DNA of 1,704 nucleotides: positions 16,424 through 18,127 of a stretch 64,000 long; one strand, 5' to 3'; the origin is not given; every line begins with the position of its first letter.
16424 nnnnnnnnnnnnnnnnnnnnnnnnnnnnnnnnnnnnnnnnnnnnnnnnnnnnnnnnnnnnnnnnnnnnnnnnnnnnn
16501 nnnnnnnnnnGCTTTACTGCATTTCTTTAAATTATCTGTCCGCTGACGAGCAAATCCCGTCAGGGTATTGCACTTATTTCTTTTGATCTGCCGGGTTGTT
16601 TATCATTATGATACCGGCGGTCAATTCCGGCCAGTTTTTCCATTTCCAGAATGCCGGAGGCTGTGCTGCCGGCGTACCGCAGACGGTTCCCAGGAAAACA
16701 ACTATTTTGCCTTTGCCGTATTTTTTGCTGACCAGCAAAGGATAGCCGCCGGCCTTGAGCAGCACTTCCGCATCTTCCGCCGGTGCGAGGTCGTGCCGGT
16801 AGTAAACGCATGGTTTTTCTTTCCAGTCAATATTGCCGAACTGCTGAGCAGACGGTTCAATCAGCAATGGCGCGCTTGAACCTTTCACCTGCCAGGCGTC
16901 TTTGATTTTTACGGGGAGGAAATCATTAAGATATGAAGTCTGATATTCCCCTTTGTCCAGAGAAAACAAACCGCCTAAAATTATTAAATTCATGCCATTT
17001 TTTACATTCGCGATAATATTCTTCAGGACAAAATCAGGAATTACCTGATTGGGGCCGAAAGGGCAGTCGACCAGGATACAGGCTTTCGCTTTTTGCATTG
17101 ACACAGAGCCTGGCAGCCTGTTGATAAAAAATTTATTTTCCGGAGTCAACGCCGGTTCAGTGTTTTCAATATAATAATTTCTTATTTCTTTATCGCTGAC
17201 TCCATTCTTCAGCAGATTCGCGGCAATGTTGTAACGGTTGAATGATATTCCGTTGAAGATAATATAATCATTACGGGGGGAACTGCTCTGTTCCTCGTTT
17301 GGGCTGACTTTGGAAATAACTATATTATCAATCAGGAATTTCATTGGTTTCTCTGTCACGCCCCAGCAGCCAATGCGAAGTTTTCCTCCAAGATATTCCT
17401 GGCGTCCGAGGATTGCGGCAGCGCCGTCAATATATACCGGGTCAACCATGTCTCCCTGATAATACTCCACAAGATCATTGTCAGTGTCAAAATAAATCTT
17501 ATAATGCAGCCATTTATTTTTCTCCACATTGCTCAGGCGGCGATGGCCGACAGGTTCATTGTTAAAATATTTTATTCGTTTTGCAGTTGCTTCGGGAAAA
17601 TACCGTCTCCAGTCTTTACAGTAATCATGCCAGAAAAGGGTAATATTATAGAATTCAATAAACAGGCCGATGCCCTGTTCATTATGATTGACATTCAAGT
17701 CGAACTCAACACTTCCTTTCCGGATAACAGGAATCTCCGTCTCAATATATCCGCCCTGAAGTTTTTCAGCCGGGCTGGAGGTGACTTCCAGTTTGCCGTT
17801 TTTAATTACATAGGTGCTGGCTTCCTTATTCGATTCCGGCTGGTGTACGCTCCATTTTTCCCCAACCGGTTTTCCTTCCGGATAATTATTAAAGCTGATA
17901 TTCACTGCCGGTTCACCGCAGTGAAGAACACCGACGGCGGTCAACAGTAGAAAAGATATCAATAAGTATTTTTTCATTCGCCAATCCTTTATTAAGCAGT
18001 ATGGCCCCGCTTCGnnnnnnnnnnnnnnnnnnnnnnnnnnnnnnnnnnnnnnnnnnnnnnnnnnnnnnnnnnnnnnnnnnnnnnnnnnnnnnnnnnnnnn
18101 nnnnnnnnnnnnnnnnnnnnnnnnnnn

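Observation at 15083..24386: Locus B: eight-gene operon built around an H-X9-DG pseudopilin and four family-less secreted proteins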

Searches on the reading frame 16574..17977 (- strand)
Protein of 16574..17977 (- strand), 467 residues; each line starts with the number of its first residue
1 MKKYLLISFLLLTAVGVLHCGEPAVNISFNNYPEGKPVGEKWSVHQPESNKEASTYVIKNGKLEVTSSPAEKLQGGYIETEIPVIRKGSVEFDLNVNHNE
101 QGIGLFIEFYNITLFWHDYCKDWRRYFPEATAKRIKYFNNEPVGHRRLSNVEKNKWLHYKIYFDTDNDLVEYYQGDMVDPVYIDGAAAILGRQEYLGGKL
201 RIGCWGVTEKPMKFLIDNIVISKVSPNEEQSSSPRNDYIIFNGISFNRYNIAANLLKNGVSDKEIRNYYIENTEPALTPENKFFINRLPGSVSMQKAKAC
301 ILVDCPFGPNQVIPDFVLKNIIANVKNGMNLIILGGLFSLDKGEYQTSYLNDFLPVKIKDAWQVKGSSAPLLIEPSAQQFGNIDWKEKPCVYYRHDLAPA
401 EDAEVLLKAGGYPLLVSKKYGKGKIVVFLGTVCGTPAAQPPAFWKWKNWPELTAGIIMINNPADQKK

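Call 3: search_protein_families(library=pfam, proteins=[window:16574-17977:-], max_evalue=0.1)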
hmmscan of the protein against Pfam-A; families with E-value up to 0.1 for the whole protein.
window:16574-17977:- (467 aa): 1 family
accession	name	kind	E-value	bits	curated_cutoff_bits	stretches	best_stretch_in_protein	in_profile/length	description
PF07090.17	GATase1_like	-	4.7e-09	36.6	27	1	300-453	80-238/247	Putative glutamine amidotransferase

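Call 4: search_protein_families(library=ncbifam, proteins=[window:16574-17977:-], max_evalue=0.1)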
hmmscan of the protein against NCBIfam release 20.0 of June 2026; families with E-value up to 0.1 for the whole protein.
window:16574-17977:- (467 aa): 0 families

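Call 16: find_homologous_proteins(query=window:16574-17977:-)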
Query window:16574-17977:- (467 aa): 33 proteins with E <= 0.001 among 8000 candidates.
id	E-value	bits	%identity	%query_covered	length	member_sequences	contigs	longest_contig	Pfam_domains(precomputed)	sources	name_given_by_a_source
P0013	0.0e+0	1093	100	100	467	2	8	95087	PF07090.18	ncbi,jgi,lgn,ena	ncbi:MAG: glutamine amidotransferase [Victivallaceae bacterium]|jgi:hypothetical protein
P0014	4.1e-278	941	86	98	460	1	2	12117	PF07090.18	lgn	-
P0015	4.2e-199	681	62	94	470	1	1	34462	PF07090.18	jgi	jgi:hypothetical protein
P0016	1.6e-193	662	59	98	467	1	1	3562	PF07090.18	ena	-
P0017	6.4e-187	640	59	98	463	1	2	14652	-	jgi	jgi:hypothetical protein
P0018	2.2e-167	576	56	94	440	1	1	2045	-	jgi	jgi:hypothetical protein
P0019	1.6e-150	520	59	83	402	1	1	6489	-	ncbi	-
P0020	1.8e-143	497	58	78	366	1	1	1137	-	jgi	jgi:hypothetical protein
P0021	1.7e-138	481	49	98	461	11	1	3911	PF07090.18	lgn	-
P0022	2.6e-137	477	49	99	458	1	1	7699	PF07090.18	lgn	-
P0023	1.4e-136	474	49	97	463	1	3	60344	PF07090.18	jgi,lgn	-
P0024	1.2e-135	471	48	94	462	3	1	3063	-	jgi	-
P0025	2.7e-134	467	47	96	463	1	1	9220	-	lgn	-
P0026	3.5e-134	466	47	96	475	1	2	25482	PF07090.18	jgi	jgi:hypothetical protein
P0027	1.9e-132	461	50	89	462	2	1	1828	-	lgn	-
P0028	4.5e-132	460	46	98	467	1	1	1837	PF07090.18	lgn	-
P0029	3.2e-131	457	46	92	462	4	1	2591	PF07090.18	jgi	jgi:hypothetical protein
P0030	1.7e-128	448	45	98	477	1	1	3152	PF07090.18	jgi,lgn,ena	-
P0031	1.4e-126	441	46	87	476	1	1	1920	PF07090.18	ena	-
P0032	4.1e-124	433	43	96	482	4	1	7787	PF07090.18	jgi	-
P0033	4.3e-115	404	41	96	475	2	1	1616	PF07090.18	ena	-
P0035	9.4e-114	399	43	90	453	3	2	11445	PF07090.18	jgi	-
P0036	2.4e-112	394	42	94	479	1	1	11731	PF07090.18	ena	-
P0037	1.3e-111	392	41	96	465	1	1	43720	PF07090.18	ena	-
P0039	2.3e-108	381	43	90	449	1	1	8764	PF07090.18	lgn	-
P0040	1.5e-106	375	41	91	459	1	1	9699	PF07090.18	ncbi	-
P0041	4.1e-96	341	40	89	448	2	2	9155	PF07090.18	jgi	-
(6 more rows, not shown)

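Call 32: predict_structure(alignment_id=A2)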
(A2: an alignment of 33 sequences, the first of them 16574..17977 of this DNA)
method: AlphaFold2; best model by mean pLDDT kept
length: 467 residues; sequences in the alignment: 33
mean_pLDDT: 87.0   pTM: 0.85
mean pLDDT of the five models: 87.0, 86.3, 86.2, 85.8, 85.7
residues with pLDDT >= 90: 295; 70-90: 113; 50-70: 41; < 50: 18
segments of 3 or more residues with pLDDT < 50: 15-17, 130-141, 465-467
pLDDT, mean of each block of 10 residues (from residue 1): 75 54 89 88 90 94 95 89 93 95 92 91 76 43 75 94 92 93 88 69 91 96 74 86 92 96 95 61 84 94 87 89 96 91 89 93 87 96 95 95 97 97 97 86 95 90 52
secondary structure, 60 per line:
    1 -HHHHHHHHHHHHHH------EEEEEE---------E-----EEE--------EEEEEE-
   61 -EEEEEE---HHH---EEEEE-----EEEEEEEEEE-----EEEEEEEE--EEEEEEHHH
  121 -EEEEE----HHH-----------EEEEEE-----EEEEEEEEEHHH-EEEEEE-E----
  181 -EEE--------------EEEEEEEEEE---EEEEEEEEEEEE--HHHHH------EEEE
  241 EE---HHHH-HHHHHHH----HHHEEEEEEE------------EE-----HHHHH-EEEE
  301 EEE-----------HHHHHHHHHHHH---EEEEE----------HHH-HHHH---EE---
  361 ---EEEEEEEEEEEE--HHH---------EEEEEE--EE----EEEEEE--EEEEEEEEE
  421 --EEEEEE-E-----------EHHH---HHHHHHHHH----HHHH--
elements in order: H2-15 E22-27 E43-45 E54-59 E62-67 E77-81 E87-96 E102-109 E112-117 E122-126 E145-150 E156-164 E169-174 E182-184 E199-208 E212-223 H226-230 E237-242 H246-249 H251-257 E265-271 H291-295 E297-303 H315-326 E330-334 H349-352 E364-375 E390-395 E404-409 E412-420 E423-428 H449-457 H462-465

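Call 36: fold_search(model_id=the predicted structure, library=pdb)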
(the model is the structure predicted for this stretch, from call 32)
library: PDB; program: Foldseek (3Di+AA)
matches with E <= 10: 1569; with E <= 0.001: 363
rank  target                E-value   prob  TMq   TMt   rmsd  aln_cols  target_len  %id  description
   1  2gk3_E                2.0e-11  1.00  0.38  0.68   6.4       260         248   18  Cytoplasmic Protein STM3548 from Salmonella typhimurium (released 2006-05-02)
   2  5mqr                  1.0e-10  1.00  0.33  0.15  13.7       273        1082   14  Sialidase BT_1020 (released 2017-03-22)
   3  2gk3_A                1.3e-10  1.00  0.37  0.66   6.9       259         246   18  Cytoplasmic Protein STM3548 from Salmonella typhimurium (released 2006-05-02)
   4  3soz_A                3.8e-10  1.00  0.35  0.63   7.3       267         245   17  Cytoplasmic Protein STM1381 from Salmonella typhimurium LT2 (released 2011-08-03)
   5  6kzk_A                5.9e-09  1.00  0.30  0.54   6.4       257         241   12  Structure of alginate lyase Aly36B mutant K143A/M171A in complex with alginate trisaccharide (released 2020-09-23)
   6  3rht_A                1.0e-08  1.00  0.32  0.56   5.7       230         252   20  Crystal structure of type 1 glutamine amidotransferase (GATase1)-like protein from Planctomyces limnophilus (released 2011-04-27)
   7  4pq9_A                1.9e-07  1.00  0.31  0.56   5.3       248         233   10  Crystal Structure of a Beta-1,3-glucanase from Mycobacterium marinum (released 2014-03-12)
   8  6xof                  3.0e-07  1.00  0.26  0.41   7.5       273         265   12  Crystal structure of SCLam, a non-specific endo-beta-1,3(4)-glucanase from family GH16 (released 2021-02-10)
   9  4w65                  4.8e-07  1.00  0.30  0.56   7.0       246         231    9  Crystal Structure of Glycosyl hydrolase family protein from Mycobacterium fortuitum (released 2014-09-03)
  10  6t2p_BBB              5.7e-07  1.00  0.30  0.54   5.5       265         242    8  Prominent members of the human gut microbiota express endo-acting O-glycanases to initiate mucin breakdown (released 2020-07-08)
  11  3b69                  5.7e-07  1.00  0.26  0.20   7.2       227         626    8  T cruzi Trans-sialidase complex with benzoylated NANA derivative (released 2008-05-13)
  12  4zkt_B                6.8e-07  1.00  0.25  0.12   9.5       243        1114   13  Crystal structure of the progenitor M complex of Clostridium botulinum type E neurotoxin (released 2015-12-23)
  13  1s0i_A                8.0e-07  1.00  0.24  0.19  12.9       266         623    8  Trypanosoma cruzi trans-sialidase in complex with sialyl-lactose (Michaelis complex) (released 2004-05-18)
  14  4wzf_B                8.5e-07  1.00  0.31  0.55   5.7       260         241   11  Crystal structural basis for Rv0315, an immunostimulatory antigen and pseudo beta-1, 3-glucanase of Mycobacterium tube (released 2015-12-09)
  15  3rq0                  9.0e-07  1.00  0.29  0.54   5.7       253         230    9  The crystal structure of a glycosyl hydrolases (GH) family protein 16 from Mycobacterium smegmatis str. MC2 155 (released 2011-05-11)
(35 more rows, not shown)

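Call 96: find_encoding_contigs(protein=window:16574-17977:-, flank=6500, max_places=10)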
Protein window:16574-17977:- (467 aa): 12 contigs read that carry it; 9 places shown.
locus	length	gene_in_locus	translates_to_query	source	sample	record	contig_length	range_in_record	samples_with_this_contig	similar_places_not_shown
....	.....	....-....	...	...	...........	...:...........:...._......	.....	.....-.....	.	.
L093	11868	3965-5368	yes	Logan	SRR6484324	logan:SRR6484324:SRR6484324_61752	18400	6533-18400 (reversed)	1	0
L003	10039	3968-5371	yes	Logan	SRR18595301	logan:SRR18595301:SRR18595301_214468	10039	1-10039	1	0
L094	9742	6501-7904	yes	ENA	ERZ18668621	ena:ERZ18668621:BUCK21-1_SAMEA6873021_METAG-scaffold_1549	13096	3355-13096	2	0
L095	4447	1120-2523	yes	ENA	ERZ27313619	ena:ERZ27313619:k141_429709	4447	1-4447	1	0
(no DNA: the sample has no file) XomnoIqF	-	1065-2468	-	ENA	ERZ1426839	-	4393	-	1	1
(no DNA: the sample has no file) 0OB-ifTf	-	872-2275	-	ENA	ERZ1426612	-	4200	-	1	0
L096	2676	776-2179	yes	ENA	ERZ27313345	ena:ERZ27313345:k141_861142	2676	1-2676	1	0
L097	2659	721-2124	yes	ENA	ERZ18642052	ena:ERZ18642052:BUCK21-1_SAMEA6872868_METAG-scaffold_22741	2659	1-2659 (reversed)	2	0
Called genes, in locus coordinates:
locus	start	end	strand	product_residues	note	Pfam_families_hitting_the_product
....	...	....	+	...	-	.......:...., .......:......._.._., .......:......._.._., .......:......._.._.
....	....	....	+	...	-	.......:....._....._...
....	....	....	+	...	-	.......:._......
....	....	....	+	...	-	-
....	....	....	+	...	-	-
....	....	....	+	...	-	-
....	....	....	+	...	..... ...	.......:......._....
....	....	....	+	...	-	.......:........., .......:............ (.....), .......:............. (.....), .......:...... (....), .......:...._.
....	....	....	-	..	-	-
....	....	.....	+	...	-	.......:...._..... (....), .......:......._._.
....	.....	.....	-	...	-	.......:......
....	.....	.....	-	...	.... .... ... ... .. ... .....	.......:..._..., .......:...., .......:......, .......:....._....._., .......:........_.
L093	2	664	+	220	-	?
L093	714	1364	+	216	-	-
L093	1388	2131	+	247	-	-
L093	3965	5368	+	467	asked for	PF07090:GATase1_like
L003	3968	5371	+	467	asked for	PF07090:GATase1_like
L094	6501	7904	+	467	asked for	PF07090:GATase1_like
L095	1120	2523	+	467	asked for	PF07090:GATase1_like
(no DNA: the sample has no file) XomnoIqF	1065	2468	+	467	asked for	PF07090:GATase1_like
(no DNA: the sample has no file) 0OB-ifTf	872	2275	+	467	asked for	PF07090:GATase1_like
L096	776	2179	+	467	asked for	PF07090:GATase1_like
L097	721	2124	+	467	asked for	PF07090:GATase1_like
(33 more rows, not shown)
